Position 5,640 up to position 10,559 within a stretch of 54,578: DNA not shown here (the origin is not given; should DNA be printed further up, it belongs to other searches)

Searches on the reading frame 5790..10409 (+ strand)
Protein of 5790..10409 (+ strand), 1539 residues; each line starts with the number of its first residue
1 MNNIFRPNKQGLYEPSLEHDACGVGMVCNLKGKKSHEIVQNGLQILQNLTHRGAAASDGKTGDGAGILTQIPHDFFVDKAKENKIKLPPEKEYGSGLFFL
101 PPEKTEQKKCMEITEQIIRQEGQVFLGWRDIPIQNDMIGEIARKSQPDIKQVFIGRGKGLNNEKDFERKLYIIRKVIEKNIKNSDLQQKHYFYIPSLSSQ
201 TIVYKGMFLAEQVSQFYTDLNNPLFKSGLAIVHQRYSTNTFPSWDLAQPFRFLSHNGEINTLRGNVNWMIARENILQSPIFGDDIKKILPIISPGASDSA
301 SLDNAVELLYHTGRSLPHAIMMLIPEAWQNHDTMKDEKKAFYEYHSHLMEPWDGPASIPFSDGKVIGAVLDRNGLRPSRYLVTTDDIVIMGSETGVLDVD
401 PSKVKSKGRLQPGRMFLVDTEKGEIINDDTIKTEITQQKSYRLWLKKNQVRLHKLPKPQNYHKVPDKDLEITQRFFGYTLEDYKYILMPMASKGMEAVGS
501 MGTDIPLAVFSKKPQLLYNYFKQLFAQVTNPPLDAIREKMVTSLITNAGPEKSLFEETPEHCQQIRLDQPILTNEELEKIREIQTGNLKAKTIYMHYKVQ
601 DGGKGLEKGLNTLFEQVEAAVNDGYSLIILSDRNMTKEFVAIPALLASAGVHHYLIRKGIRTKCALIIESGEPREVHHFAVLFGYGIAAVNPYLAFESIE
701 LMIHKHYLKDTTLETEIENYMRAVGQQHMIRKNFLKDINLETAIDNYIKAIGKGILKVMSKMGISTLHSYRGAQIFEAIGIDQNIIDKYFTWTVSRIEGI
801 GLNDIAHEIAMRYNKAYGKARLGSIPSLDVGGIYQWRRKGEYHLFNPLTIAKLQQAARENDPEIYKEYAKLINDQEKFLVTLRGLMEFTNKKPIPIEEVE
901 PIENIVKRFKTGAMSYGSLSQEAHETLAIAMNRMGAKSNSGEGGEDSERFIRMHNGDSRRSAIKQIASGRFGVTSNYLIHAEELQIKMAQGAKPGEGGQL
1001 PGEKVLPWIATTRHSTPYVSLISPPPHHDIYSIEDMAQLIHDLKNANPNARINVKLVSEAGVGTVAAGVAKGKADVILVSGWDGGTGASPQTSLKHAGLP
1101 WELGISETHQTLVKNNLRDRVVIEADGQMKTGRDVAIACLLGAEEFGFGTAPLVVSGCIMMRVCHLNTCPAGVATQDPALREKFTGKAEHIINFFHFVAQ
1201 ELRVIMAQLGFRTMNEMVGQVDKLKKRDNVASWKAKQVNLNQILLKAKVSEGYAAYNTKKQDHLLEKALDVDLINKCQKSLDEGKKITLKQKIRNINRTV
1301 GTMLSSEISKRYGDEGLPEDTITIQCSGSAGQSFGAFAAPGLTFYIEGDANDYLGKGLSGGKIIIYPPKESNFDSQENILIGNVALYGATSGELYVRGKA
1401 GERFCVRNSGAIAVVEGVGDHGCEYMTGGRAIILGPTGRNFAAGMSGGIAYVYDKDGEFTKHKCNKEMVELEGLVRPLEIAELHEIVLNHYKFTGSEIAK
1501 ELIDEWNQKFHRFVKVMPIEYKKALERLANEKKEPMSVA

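Call 48: search_protein_families(library=pfam, proteins=[window:5790-10409:+], max_evalue=0.00001)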
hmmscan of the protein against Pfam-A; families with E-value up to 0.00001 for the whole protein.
window:5790-10409:+ (1539 aa): 4 families
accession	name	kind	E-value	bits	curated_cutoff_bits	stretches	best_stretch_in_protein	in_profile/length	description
PF00310.26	GATase_2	-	1.7e-190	633.7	19.9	1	22-444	1-420/420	Glutamine amidotransferases class-II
PF01645.23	Glu_synthase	-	2.6e-150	501.1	20.4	1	845-1211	3-368/369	Conserved region in glutamate synthase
PF04898.20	Glu_syn_central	-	4.2e-115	384.3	22.8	1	473-782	3-277/277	Glutamate synthase central domain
PF01493.24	GXGXG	-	5.7e-89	297.1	32.5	1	1292-1474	2-183/190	GXGXG motif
